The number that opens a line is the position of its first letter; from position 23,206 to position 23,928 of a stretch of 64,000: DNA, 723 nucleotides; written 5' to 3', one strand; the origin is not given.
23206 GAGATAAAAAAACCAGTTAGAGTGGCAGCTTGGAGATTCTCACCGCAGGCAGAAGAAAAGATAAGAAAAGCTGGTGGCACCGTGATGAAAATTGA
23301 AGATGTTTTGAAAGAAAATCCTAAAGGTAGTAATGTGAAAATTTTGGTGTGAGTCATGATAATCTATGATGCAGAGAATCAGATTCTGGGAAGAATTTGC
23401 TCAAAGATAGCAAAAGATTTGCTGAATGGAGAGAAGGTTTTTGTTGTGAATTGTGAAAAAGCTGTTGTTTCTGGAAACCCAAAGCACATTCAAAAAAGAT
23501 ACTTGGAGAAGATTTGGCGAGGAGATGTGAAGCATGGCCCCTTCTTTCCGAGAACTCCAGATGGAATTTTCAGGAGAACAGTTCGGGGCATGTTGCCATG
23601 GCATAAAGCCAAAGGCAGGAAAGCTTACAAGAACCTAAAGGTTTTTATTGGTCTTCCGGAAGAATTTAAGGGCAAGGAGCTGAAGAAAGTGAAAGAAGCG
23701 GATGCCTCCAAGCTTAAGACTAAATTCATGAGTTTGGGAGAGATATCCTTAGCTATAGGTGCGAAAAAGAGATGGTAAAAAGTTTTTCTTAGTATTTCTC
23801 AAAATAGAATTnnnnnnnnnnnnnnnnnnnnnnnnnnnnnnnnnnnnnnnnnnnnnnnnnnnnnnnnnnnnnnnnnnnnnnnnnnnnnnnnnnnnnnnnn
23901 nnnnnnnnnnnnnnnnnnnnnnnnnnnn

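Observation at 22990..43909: Conserved L18e–L13–S9–RpoN–RpoK cluster broken open by a ~17 kb glycolysis/glycogen island plus a PGM gene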

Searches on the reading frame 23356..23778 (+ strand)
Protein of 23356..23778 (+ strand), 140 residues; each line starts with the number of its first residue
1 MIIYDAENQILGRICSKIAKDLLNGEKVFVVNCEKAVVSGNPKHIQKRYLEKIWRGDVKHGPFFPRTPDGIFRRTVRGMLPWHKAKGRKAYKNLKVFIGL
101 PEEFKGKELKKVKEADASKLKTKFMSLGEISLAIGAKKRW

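Call 3: search_protein_families(library=pfam, proteins=[window:23356-23778:+])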
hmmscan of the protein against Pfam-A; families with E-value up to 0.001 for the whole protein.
window:23356-23778:+ (140 aa): 1 family
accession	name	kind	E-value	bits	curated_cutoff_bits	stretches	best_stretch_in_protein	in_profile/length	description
PF00572.24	Ribosomal_L13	-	9.4e-21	74.6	23.8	1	2-101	4-117/119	Ribosomal protein L13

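Call 10: find_encoding_contigs(protein=window:23356-23778:+, flank=10000, max_places=10)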
Protein window:23356-23778:+ (140 aa): 4 contigs read that carry it; 3 places shown.
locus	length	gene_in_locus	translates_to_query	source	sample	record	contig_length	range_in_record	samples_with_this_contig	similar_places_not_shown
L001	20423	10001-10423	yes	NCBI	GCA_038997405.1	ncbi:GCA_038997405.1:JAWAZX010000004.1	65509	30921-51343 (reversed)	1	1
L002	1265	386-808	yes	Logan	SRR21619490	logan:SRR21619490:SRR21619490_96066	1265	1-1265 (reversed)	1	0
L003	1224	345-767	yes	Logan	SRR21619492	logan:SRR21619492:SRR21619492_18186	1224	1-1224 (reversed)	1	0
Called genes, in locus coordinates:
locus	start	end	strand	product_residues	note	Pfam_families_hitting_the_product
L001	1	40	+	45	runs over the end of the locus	-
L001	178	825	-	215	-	PF02698:DUF218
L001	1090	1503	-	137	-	-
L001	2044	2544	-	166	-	PF04463:2-thiour_desulf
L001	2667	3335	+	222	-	PF02463:SMC_N (faint), PF00005:ABC_tran, PF13304:AAA_21 (faint)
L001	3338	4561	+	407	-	PF07705:CARDB (faint), PF10633:NPCBM_assoc (faint), PF21633:MOV-10_Ig-like (faint)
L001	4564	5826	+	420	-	PF12704:MacB_PCD, PF02687:FtsX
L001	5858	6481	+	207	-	-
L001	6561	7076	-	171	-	PF01592:NifU_N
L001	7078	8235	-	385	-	PF00266:Aminotran_5, PF01041:DegT_DnrJ_EryC1, PF01212:Beta_elim_lyase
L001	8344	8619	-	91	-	PF01381:HTH_3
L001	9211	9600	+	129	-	-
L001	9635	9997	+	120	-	PF17135:Ribosomal_L18, PF00828:Ribosomal_L27A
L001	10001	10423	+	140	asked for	PF00572:Ribosomal_L13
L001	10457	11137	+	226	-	PF00121:TIM, PF05690:ThiG (weak)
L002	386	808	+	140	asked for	PF00572:Ribosomal_L13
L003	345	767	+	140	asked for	PF00572:Ribosomal_L13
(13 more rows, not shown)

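Call 17: find_homologous_proteins(query=window:23356-23778:+, max_evalue=1e-10)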
Query window:23356-23778:+ (140 aa): 865 proteins with E <= 1e-10 among 898 candidates; the best 120 are listed.
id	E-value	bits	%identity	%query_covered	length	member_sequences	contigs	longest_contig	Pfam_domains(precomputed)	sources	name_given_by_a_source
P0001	1.3e-88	312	100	100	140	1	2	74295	PF00572.25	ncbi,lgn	ncbi:MAG: 50S ribosomal protein L13 [Candidatus Aenigmatarchaeota archaeon]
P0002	8.8e-88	309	99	100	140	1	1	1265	PF00572.25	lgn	-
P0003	1.1e-85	302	96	100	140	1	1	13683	PF00572.25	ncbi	ncbi:MAG: 50S ribosomal protein L13 [Candidatus Aenigmatarchaeota archaeon]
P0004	5.7e-85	300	95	100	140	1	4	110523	PF00572.25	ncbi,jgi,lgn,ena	ncbi:MAG: 50S ribosomal protein L13 [Candidatus Aenigmatarchaeota archaeon]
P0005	1.3e-84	299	94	100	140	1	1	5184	PF00572.25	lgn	-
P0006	2.3e-84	298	95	100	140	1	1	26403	PF00572.25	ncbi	ncbi:MAG: 50S ribosomal protein L13 [Candidatus Aenigmatarchaeota archaeon]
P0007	3.4e-84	298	94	100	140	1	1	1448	PF00572.25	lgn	-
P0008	3.8e-84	297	94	100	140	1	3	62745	PF00572.25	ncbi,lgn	ncbi:MAG: 50S ribosomal protein L13 [Candidatus Aenigmatarchaeota archaeon]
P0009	5.6e-83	294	93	100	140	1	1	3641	PF00572.25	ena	-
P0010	1.0e-80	286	90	100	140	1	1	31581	PF00572.25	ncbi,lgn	ncbi:MAG: 50S ribosomal protein L13 [Candidatus Aenigmatarchaeota archaeon]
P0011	6.3e-79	280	88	100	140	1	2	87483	PF00572.25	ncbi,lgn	ncbi:MAG: 50S ribosomal protein L13 [Candidatus Aenigmatarchaeota archaeon]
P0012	2.4e-78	279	87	100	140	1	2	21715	PF00572.25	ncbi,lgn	ncbi:MAG: 50S ribosomal protein L13 [Candidatus Aenigmatarchaeota archaeon]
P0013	2.2e-77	275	86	100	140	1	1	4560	PF00572.25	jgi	jgi:large subunit ribosomal protein L13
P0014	3.1e-77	275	84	100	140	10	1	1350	PF00572.25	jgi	jgi:large subunit ribosomal protein L13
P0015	2.3e-76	272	86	100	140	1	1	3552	PF00572.25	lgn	-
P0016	6.5e-74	264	81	100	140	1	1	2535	PF00572.25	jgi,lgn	-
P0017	1.1e-72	260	84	100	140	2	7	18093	PF00572.25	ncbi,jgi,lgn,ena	ncbi:MAG: 50S ribosomal protein L13 [Candidatus Aenigmatarchaeota archaeon]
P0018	1.3e-71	257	80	100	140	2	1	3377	PF00572.25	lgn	-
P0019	2.9e-71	256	81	100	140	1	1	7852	PF00572.25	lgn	-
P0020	5.6e-71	255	79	100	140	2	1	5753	PF00572.25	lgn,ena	-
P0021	1.5e-70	253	78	100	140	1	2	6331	PF00572.25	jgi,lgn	jgi:large subunit ribosomal protein L13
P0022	1.8e-70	253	79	100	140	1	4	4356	PF00572.25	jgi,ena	-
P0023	2.3e-69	249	79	100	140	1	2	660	PF00572.25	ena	-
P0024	5.6e-69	248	76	100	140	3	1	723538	PF00572.25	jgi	-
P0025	1.1e-67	244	76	100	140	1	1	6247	PF00572.25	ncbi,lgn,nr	ncbi:MAG: 50S ribosomal protein L13 [Candidatus Aenigmarchaeota archaeon]|nr:50S ribosomal protein L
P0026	1.4e-66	240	75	100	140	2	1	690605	PF00572.25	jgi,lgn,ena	-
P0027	2.5e-66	240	76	100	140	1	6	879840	PF00572.25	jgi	jgi:large subunit ribosomal protein L13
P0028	6.7e-66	238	76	100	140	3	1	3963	PF00572.25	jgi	jgi:large subunit ribosomal protein L13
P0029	7.8e-66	238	76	100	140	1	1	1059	PF00572.25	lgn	-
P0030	1.8e-65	237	76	100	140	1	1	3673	PF00572.25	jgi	jgi:large subunit ribosomal protein L13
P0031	2.2e-65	237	76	100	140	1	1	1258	PF00572.25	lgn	-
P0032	4.3e-65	236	76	99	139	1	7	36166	PF00572.25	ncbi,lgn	ncbi:MAG: 50S ribosomal protein L13 [Candidatus Aenigmatarchaeota archaeon]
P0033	6.4e-65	235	73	100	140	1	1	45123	PF00572.25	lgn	-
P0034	7.3e-65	235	75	99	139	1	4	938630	PF00572.25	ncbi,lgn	ncbi:MAG: 50S ribosomal protein L13 [Candidatus Aenigmatarchaeota archaeon]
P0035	3.2e-64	233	74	100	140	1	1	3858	PF00572.25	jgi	-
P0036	3.4e-64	233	74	100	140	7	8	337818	PF00572.25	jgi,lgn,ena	jgi:large subunit ribosomal protein L13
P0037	3.5e-64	233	76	99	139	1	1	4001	PF00572.25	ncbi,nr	ncbi:MAG: 50S ribosomal protein L13 [Candidatus Aenigmarchaeota archaeon]|nr:50S ribosomal protein L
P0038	4.0e-64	232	75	100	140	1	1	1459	PF00572.25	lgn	-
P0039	4.4e-64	232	76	100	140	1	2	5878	PF00572.25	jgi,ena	-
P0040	4.7e-64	232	77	100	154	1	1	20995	PF00572.25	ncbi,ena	-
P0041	6.1e-64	232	76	100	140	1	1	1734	PF00572.25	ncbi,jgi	-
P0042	7.6e-64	232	75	100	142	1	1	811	PF00572.25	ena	-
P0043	8.4e-64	231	75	99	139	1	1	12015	PF00572.25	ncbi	ncbi:MAG: 50S ribosomal protein L13 [Candidatus Aenigmatarchaeota archaeon]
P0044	9.5e-64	231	71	100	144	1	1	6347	PF00572.25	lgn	-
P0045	1.0e-63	231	74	100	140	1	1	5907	PF00572.25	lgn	-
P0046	1.0e-63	231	74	100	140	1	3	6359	PF00572.25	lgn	-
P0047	1.5e-63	231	74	100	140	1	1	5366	PF00572.25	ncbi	ncbi:MAG: 50S ribosomal protein L13 [Candidatus Aenigmatarchaeota archaeon]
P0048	1.7e-63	230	76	100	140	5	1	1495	PF00572.25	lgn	-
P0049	2.4e-63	230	73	100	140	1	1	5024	PF00572.25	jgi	jgi:large subunit ribosomal protein L13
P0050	3.6e-63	229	72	100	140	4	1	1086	PF00572.25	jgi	-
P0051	6.4e-63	229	72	100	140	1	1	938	PF00572.25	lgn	-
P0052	1.1e-62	228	71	100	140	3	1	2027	PF00572.25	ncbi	-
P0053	1.2e-62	228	73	100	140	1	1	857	PF00572.25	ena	-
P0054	1.3e-62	228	71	100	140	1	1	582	PF00572.25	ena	-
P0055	1.6e-62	227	74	100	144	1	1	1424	PF00572.25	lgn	-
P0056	2.2e-62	227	75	100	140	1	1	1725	PF00572.25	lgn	-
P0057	3.6e-62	226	73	100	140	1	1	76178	PF00572.25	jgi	jgi:large subunit ribosomal protein L13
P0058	3.9e-62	226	71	100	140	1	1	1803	PF00572.25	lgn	-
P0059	4.3e-62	226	72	99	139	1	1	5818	PF00572.25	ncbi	ncbi:MAG: 50S ribosomal protein L13 [Candidatus Aenigmatarchaeota archaeon]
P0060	5.5e-62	226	71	99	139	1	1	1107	PF00572.25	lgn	-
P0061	9.7e-62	225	72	100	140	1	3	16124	PF00572.25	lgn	-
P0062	1.7e-61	224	71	100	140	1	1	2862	PF00572.25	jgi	-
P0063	2.6e-61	223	72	100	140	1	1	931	PF00572.25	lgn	-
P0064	3.2e-61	223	71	100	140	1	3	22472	PF00572.25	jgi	-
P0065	3.4e-61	223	73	100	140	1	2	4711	PF00572.25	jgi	jgi:large subunit ribosomal protein L13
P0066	4.7e-61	223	71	100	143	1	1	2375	PF00572.25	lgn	-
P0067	5.3e-61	222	71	100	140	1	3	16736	PF00572.25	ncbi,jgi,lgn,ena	-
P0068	6.6e-61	222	71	100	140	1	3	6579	PF00572.25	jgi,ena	-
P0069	8.7e-61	222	72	100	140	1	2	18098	PF00572.25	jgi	jgi:large subunit ribosomal protein L13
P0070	1.3e-60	221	70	100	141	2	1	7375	PF00572.25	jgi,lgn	jgi:large subunit ribosomal protein L13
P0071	1.6e-60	221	70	100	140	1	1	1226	PF00572.25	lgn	-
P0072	1.7e-60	221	73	97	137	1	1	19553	PF00572.25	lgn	-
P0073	1.8e-60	221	72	100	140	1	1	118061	PF00572.25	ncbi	ncbi:MAG: 50S ribosomal protein L13 [Candidatus Aenigmatarchaeota archaeon]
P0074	2.6e-60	220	69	100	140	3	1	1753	PF00572.25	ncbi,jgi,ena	-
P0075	2.9e-60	220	72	100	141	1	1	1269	PF00572.25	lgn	-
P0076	3.0e-60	220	72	99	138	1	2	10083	PF00572.25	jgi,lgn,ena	-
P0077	4.0e-60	220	69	100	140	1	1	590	PF00572.25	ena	-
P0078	4.1e-60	219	68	100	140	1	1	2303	PF00572.25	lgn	-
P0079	4.3e-60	219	72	100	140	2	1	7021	PF00572.25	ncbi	-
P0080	4.5e-60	219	71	99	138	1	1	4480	PF00572.25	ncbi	-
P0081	5.8e-60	219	72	99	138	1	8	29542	PF00572.25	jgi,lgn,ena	jgi:large subunit ribosomal protein L13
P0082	6.3e-60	219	71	100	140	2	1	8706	PF00572.25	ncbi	-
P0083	6.9e-60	219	71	100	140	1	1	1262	PF00572.25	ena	-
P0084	7.0e-60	219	72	100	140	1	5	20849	PF00572.25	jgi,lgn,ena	-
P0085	8.5e-60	218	68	100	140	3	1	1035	PF00572.25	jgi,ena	-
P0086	9.5e-60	218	71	100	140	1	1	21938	PF00572.25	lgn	-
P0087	9.8e-60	218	68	100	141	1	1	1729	PF00572.25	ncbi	-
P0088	1.2e-59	218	72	100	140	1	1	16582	PF00572.25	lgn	-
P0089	1.5e-59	218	71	100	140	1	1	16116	PF00572.25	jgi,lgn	jgi:large subunit ribosomal protein L13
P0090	1.8e-59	217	68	100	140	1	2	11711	PF00572.25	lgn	-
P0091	1.9e-59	217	74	100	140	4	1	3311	PF00572.25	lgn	-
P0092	1.9e-59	217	70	100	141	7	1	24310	PF00572.25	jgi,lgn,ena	-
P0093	1.9e-59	217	71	100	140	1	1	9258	PF00572.25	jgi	jgi:large subunit ribosomal protein L13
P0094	2.1e-59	217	71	100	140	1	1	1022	PF00572.25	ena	-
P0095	2.1e-59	217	66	100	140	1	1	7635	PF00572.25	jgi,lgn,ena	-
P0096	2.2e-59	217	69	100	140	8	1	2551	PF00572.25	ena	-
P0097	2.4e-59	217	68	100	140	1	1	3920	PF00572.25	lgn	-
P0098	2.4e-59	217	68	100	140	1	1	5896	PF00572.25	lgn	-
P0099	2.4e-59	217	72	100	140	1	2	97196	PF00572.25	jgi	jgi:large subunit ribosomal protein L13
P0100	3.5e-59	216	71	99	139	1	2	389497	PF00572.25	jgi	jgi:large subunit ribosomal protein L13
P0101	4.2e-59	216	69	100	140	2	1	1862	PF00572.25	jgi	jgi:large subunit ribosomal protein L13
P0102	4.2e-59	216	67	100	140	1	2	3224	PF00572.25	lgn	-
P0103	4.4e-59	216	67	100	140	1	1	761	PF00572.25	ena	-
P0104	5.2e-59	216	69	100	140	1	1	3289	PF00572.25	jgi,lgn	jgi:large subunit ribosomal protein L13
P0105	6.3e-59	216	71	100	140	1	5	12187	PF00572.25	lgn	-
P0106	6.6e-59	216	70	100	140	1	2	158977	PF00572.25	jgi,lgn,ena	jgi:large subunit ribosomal protein L13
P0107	6.7e-59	216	72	100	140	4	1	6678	PF00572.25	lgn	-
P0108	7.4e-59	215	67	100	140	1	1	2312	PF00572.25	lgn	-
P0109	8.2e-59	215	69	100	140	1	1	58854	PF00572.25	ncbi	-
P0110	1.1e-58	215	69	100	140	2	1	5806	PF00572.25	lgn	-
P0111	1.4e-58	215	70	100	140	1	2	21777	PF00572.25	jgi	jgi:ribosomal protein uL13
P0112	1.5e-58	214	71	100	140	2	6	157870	PF00572.25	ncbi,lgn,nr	ncbi:MAG: 50S ribosomal protein L13 [Candidatus Aenigmatarchaeota archaeon]|nr:50S ribosomal protein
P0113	1.5e-58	214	71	100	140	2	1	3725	PF00572.25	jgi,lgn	jgi:large subunit ribosomal protein L13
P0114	1.6e-58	214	69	100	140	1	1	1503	PF00572.25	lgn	-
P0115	2.2e-58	214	69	100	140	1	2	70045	PF00572.25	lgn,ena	-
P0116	2.2e-58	214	67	100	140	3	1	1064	PF00572.25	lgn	-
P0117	2.3e-58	214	68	100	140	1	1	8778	PF00572.25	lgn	-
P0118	3.3e-58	213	69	100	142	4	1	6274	PF00572.25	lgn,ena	-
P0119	3.4e-58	213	68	100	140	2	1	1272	PF00572.25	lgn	-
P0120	5.2e-58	213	70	100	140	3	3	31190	PF00572.25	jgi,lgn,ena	-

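Call 18: find_encoding_contigs(protein=P0004, flank=10000, max_places=1)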
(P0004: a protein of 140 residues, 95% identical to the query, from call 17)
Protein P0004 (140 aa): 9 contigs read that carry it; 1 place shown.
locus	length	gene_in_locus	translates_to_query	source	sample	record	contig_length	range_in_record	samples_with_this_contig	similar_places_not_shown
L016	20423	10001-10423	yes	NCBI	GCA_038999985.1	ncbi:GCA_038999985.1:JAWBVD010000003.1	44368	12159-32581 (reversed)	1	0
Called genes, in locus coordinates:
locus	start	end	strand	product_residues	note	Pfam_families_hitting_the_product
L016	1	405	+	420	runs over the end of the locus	PF12704:MacB_PCD, PF02687:FtsX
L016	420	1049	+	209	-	-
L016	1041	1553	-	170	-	PF01592:NifU_N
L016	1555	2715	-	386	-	PF00266:Aminotran_5, PF01041:DegT_DnrJ_EryC1, PF01212:Beta_elim_lyase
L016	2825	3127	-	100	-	PF01381:HTH_3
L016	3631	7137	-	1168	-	PF17915:zf_Rg, PF00270:DEAD, PF04851:ResIII, PF01751:Toprim, PF01131:Topoisom_bac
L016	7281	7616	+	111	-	PF02675:AdoMet_dc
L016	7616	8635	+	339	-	PF01861:BpsA_C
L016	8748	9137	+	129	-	-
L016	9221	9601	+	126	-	PF04126:Cyclophil_like, PF18050:Cyclophil_like2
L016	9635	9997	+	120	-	PF17135:Ribosomal_L18, PF00828:Ribosomal_L27A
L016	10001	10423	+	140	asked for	PF00572:Ribosomal_L13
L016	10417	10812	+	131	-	-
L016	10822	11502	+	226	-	PF00121:TIM, PF05690:ThiG (weak)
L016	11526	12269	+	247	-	PF00106:adh_short, PF08659:KR, PF13561:adh_short_C2, PF23441:SDR (weak)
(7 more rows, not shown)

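Call 19: find_encoding_contigs(protein=P0011, flank=10000, max_places=1)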
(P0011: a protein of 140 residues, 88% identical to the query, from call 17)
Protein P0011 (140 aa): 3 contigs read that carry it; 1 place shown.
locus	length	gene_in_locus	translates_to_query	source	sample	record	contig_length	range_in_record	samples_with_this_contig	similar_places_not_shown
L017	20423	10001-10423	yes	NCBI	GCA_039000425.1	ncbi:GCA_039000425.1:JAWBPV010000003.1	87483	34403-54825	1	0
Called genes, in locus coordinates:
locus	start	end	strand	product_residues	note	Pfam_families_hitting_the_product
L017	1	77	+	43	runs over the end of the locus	PF12760:Zn_ribbon_IS1595 (weak), PF13453:Zn_ribbon_TFIIB (weak)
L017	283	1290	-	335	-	PF01966:HD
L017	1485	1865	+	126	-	-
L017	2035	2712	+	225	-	PF02463:SMC_N (faint), PF00005:ABC_tran, PF13304:AAA_21 (faint)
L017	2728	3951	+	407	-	PF07705:CARDB (faint), PF10633:NPCBM_assoc (faint)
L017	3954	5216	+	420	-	PF12704:MacB_PCD, PF02687:FtsX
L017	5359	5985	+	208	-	-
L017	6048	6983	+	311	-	-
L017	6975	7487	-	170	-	PF01592:NifU_N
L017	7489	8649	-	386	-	PF00266:Aminotran_5, PF01212:Beta_elim_lyase, PF01041:DegT_DnrJ_EryC1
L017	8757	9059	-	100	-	PF01381:HTH_3 (weak)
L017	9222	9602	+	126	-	PF04126:Cyclophil_like, PF18050:Cyclophil_like2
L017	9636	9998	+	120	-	PF17135:Ribosomal_L18, PF00828:Ribosomal_L27A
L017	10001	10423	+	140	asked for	PF00572:Ribosomal_L13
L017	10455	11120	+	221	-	PF00121:TIM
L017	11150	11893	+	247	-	PF00106:adh_short, PF08659:KR, PF13561:adh_short_C2, PF23441:SDR (weak)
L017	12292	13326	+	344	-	PF00044:Gp_dh_N (faint), PF02800:Gp_dh_C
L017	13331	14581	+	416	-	PF00162:PGK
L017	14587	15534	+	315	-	PF00294:PfkB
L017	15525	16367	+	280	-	PF09863:DUF2090 (faint), PF01791:DeoC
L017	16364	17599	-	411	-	PF03065:Glyco_hydro_57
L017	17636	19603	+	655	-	PF06202:GDE_C, PF12899:Glyco_hydro_100 (faint), PF22422:MGH1-like_GH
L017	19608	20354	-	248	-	PF06560:GPI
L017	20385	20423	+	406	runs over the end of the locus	PF03065:Glyco_hydro_57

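Call 20: find_encoding_contigs(protein=P0034, flank=10000, max_places=1)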
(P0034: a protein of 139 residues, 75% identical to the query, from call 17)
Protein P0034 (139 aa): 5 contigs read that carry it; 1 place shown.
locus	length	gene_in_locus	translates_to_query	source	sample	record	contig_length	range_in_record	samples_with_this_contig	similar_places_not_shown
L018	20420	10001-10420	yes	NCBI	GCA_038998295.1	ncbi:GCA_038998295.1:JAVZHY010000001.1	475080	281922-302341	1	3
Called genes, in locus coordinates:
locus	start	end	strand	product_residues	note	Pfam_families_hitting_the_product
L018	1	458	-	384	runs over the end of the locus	PF22025:ThiI_fer, PF02926:THUMP, PF02568:ThiI, PF06508:QueC (faint)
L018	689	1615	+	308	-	PF13393:tRNA-synt_His, PF00587:tRNA-synt_2b (weak)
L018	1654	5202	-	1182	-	PF17915:zf_Rg, PF00270:DEAD, PF04851:ResIII, PF00271:Helicase_C (faint), PF01751:Toprim, PF01131:Topoisom_bac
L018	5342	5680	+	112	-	PF02675:AdoMet_dc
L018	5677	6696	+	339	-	PF01861:BpsA_C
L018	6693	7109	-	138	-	PF08973:TM1506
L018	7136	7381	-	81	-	-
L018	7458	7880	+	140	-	-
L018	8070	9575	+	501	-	PF12706:Lactamase_B_2 (faint), PF07521:RMMBL (weak)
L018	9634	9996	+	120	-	PF17135:Ribosomal_L18, PF00828:Ribosomal_L27A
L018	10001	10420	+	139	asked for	PF00572:Ribosomal_L13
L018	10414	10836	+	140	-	PF00380:Ribosomal_S9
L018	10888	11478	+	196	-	PF12917:YfbR-like, PF13023:HD_3, PF01966:HD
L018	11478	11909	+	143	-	PF00293:NUDIX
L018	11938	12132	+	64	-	PF01194:RNA_pol_N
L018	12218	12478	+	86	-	PF01192:RNA_pol_Rpb6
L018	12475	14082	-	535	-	-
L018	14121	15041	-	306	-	PF12840:HTH_20, PF01022:HTH_5, PF01978:TrmB (faint), PF05124:S_layer_C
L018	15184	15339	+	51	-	-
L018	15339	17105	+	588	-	PF13522:GATase_6, PF13537:GATase_7, PF01380:SIS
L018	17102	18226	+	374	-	PF00483:NTP_transferase, PF12804:NTP_transf_3, PF25084:LbH_EIF2B, PF00132:Hexapep (weak), PF25087:GMPPB_C, PF24894:Hexapep_GlmU (weak)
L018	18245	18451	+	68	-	-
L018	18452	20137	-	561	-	PF03485:Arg_tRNA_synt_N, PF00750:tRNA-synt_1d, PF05746:DALR_1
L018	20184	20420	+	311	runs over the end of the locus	PF01916:DS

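Call 21: find_encoding_contigs(protein=P0017, flank=10000, max_places=2)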
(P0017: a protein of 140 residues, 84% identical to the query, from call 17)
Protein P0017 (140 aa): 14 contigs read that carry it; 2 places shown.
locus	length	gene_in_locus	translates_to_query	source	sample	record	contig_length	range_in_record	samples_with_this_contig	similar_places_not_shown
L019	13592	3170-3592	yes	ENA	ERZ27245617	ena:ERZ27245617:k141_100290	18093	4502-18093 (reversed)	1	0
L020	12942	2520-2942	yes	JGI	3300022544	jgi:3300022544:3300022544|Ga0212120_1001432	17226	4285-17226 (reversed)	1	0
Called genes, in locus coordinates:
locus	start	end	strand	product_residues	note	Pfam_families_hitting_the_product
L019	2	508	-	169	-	?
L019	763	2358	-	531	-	PF00343:Phosphorylase (weak), PF00534:Glycos_transf_1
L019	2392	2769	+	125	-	PF04126:Cyclophil_like, PF18050:Cyclophil_like2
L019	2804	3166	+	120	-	PF17135:Ribosomal_L18, PF00828:Ribosomal_L27A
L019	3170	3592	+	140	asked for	PF00572:Ribosomal_L13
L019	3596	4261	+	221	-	PF00121:TIM, PF01180:DHO_dh (faint), PF01070:FMN_dh (weak), PF05690:ThiG (weak)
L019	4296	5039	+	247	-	PF00106:adh_short, PF08659:KR, PF13561:adh_short_C2, PF23441:SDR (weak)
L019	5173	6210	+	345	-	PF00044:Gp_dh_N (weak), PF02800:Gp_dh_C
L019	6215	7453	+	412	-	PF00162:PGK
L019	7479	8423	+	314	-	PF00294:PfkB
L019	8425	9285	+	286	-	PF09863:DUF2090, PF01791:DeoC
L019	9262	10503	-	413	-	PF03065:Glyco_hydro_57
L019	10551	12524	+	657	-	PF06202:GDE_C, PF22422:MGH1-like_GH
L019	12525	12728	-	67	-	PF10771:DUF2582, PF01978:TrmB (weak)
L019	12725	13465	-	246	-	PF06560:GPI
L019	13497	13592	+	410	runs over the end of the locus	PF03065:Glyco_hydro_57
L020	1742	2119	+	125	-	PF04126:Cyclophil_like, PF18050:Cyclophil_like2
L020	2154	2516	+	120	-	PF17135:Ribosomal_L18, PF00828:Ribosomal_L27A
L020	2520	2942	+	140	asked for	PF00572:Ribosomal_L13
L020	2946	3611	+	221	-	PF00121:TIM, PF01180:DHO_dh (faint), PF01070:FMN_dh (weak), PF05690:ThiG (weak)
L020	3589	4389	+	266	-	PF00106:adh_short, PF23441:SDR (weak), PF08659:KR, PF13561:adh_short_C2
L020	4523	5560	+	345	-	PF00044:Gp_dh_N (weak), PF02800:Gp_dh_C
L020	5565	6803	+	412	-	PF00162:PGK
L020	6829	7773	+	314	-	PF00294:PfkB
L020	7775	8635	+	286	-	PF09863:DUF2090, PF01791:DeoC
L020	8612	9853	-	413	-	PF03065:Glyco_hydro_57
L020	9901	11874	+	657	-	PF06202:GDE_C, PF22422:MGH1-like_GH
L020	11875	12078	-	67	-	PF10771:DUF2582, PF01978:TrmB (weak)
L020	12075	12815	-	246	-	PF06560:GPI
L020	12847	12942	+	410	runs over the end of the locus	PF03065:Glyco_hydro_57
